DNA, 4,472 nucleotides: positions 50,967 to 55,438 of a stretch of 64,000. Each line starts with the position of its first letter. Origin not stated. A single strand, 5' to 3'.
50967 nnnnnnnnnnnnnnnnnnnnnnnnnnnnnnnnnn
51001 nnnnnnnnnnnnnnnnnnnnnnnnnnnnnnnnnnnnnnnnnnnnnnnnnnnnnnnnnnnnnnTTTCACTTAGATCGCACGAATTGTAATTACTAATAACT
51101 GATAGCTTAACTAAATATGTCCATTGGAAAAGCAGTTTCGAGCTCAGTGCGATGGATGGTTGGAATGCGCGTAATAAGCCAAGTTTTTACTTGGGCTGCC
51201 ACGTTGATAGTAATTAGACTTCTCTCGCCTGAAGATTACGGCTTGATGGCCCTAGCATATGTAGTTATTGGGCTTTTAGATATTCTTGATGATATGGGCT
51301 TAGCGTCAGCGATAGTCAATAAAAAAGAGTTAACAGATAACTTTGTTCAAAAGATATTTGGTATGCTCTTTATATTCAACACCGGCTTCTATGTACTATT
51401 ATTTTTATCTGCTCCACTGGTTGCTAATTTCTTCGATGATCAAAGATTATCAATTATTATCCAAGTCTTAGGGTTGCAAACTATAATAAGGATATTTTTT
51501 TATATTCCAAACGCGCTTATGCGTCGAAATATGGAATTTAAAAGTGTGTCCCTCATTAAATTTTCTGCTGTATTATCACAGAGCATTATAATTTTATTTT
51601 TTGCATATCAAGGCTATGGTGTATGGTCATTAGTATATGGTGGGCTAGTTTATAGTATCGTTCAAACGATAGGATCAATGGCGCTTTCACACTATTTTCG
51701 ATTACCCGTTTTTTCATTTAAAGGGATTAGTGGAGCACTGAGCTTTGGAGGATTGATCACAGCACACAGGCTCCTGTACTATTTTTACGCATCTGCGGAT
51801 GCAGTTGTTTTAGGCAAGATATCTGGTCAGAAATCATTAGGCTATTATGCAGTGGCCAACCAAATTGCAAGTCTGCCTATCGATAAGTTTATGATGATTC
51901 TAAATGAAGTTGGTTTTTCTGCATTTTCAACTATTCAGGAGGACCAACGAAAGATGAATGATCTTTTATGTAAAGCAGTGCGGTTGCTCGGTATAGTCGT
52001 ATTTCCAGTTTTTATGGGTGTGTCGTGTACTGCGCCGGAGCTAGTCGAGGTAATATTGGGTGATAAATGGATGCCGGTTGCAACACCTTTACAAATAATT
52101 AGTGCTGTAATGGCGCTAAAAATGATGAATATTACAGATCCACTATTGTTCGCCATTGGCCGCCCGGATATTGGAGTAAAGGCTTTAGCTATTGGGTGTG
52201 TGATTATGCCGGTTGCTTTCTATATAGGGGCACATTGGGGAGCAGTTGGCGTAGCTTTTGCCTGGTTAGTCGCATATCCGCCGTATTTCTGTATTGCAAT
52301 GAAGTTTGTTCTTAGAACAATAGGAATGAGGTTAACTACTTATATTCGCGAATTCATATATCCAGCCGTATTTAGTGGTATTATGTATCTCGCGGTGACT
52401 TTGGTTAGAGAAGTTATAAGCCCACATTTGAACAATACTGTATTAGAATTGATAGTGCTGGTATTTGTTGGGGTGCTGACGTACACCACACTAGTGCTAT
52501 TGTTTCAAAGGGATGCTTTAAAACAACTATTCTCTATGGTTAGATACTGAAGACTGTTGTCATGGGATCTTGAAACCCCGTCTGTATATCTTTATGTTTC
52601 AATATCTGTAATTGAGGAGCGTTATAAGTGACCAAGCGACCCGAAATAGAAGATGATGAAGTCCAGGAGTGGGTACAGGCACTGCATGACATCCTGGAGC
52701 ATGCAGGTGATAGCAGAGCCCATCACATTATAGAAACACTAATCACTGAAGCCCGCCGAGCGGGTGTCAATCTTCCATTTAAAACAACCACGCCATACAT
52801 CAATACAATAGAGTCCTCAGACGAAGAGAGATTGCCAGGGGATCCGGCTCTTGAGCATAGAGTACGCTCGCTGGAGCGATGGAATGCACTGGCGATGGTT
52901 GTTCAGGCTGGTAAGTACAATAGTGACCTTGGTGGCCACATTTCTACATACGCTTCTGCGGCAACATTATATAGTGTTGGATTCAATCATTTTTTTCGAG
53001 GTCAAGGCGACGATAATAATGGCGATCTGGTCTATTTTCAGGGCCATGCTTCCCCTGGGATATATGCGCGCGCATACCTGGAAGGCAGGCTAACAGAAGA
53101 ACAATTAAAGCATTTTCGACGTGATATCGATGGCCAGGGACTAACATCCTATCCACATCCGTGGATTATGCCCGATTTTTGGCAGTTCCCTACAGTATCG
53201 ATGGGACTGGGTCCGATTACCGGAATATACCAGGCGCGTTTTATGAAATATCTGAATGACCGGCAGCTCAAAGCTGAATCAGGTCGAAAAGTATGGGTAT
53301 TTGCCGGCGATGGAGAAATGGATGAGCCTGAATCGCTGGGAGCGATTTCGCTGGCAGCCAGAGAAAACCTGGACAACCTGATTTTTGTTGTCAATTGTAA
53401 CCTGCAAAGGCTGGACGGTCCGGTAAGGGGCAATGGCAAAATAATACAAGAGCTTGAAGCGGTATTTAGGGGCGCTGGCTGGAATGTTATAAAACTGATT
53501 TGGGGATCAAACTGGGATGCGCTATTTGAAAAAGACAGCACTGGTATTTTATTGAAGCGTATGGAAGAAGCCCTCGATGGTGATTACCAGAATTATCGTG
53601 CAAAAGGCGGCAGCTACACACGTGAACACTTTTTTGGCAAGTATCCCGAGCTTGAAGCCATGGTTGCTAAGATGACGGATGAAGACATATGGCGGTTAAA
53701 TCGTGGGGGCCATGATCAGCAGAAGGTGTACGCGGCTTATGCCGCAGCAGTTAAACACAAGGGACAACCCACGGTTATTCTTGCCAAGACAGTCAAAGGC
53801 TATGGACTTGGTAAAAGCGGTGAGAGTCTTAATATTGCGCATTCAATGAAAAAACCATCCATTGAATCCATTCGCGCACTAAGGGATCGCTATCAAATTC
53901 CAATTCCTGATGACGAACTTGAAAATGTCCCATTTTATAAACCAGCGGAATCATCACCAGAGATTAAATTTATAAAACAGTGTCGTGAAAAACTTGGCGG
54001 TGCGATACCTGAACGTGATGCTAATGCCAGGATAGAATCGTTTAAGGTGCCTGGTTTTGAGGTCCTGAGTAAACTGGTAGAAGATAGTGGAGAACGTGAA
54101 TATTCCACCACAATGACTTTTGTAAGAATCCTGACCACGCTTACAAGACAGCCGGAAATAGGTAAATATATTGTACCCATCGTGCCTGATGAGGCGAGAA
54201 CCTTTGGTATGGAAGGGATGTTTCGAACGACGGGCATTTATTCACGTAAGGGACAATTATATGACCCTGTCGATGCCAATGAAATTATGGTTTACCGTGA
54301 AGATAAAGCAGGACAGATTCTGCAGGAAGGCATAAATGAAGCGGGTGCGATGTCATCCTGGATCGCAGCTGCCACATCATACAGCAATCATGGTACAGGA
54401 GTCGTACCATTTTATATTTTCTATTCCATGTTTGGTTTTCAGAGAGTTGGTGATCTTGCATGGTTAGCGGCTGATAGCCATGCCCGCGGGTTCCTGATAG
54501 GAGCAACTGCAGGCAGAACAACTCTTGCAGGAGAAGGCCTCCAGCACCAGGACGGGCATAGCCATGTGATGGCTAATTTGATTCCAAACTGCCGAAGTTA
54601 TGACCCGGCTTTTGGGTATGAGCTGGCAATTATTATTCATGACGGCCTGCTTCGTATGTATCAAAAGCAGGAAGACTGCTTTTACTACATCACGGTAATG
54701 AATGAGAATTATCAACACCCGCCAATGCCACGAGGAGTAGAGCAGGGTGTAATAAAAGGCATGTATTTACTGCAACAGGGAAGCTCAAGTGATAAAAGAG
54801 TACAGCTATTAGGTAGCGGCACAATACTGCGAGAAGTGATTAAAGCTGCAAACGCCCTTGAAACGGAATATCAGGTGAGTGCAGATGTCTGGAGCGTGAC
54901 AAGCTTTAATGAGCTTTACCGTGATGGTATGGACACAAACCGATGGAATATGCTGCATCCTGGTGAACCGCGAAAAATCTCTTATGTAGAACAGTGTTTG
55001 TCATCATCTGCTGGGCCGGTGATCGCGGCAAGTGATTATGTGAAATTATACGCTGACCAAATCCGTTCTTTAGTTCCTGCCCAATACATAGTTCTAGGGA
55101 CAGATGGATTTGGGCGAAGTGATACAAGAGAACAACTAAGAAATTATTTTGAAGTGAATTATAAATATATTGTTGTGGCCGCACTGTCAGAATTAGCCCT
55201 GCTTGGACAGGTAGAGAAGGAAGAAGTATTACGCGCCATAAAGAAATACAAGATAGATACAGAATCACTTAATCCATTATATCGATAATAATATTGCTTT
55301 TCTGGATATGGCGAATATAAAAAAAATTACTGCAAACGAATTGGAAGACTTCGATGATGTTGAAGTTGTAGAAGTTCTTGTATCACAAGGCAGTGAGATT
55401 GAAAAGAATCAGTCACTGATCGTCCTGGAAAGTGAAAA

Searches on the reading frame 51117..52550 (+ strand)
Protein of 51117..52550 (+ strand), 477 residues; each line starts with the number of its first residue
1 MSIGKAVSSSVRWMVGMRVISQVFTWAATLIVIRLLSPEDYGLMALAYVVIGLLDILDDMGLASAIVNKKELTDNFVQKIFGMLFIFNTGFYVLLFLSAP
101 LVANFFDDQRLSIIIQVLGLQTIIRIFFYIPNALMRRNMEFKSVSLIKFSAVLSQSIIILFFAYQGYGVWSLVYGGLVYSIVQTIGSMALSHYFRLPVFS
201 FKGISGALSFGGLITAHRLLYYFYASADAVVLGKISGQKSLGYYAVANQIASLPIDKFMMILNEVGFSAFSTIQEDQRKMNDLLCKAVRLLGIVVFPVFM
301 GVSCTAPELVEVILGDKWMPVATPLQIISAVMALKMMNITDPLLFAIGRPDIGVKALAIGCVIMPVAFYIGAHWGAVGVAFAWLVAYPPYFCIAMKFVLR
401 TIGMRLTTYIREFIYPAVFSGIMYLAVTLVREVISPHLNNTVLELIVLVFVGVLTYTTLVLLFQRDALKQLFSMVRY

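Call 14: search_protein_families(library=ncbifam, proteins=[window:51117-52550:+], max_evalue=0.00001)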
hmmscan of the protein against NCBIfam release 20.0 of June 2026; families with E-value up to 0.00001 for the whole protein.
window:51117-52550:+ (477 aa): 3 families
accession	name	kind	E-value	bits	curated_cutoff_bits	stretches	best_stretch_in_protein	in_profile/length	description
NF007773.0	PRK10459.1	equivalog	1.7e-64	218.6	273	1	1-467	1-471/492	MOP flippase family protein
NF047674.1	TeichurnBiosyTuaB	equivalog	4.5e-51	174.4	580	1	2-462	3-468/469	teichuronic acid biosynthesis protein TuaB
NF058658.1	Oglyco_Wzx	exception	2.4e-46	158.8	720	1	19-470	22-470/478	O-glycosylation flippase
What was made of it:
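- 51117..52550 (+): Lone MOP/Wzx-type flippase between glmS and aceE. It is a possible partner of the cassette, not shown to be one. NF007773 scores 218.6 bits, below its cutoff of 273 (call 14).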

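Call 38: search_protein_families(library=pfam, proteins=[window:51117-52550:+], max_evalue=0.01)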
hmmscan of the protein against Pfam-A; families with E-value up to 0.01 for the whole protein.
window:51117-52550:+ (477 aa): 2 families
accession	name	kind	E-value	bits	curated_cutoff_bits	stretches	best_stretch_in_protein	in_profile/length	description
PF13440.11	Polysacc_synt_3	-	3.6e-76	256.6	23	1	31-321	1-291/293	Polysaccharide biosynthesis protein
PF01943.22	Polysacc_synt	-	2.2e-22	80.2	28.2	1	14-273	8-273/274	Polysaccharide biosynthesis protein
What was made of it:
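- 51117..52550 (+): Pfam Polysacc_synt_3 scores 256.6 bits (call 38).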

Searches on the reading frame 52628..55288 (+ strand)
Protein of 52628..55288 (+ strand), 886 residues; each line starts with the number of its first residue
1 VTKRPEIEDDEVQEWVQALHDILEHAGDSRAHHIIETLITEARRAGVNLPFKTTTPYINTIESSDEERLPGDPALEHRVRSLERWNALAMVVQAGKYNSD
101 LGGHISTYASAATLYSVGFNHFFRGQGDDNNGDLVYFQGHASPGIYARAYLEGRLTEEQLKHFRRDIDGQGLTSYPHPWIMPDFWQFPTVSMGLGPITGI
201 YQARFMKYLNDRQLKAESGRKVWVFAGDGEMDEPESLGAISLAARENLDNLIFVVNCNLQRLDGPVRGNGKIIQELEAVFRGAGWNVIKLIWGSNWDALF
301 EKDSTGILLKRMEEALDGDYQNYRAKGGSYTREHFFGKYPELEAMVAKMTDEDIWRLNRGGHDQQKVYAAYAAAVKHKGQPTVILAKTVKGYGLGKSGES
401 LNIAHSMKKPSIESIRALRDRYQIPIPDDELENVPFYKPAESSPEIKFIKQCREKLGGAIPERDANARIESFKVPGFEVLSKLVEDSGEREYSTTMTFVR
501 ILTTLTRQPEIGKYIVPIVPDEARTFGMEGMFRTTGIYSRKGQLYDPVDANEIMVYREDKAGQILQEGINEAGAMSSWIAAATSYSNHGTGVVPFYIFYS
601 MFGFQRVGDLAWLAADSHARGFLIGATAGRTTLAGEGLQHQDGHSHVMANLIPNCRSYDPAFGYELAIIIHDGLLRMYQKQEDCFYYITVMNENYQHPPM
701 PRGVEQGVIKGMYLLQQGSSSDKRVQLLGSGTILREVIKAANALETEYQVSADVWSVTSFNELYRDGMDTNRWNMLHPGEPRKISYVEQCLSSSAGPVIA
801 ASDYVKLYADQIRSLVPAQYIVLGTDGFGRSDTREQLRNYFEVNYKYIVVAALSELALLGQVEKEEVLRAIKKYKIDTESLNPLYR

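Call 55: search_protein_families(library=ncbifam, proteins=[window:52628-55288:+], max_evalue=1e-90)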
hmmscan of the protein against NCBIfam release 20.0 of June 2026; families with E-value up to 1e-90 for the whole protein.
window:52628-55288:+ (886 aa): 2 families
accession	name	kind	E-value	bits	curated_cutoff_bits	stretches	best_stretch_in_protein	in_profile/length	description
TIGR00759.1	aceE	equivalog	0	1437.1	859.9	1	4-885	3-884/885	pyruvate dehydrogenase (acetyl-transferring), homodimeric type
TIGR03186.1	AKGDH_not_PDH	exception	0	1277.6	1408.3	1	8-881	7-884/889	alpha-ketoglutarate dehydrogenase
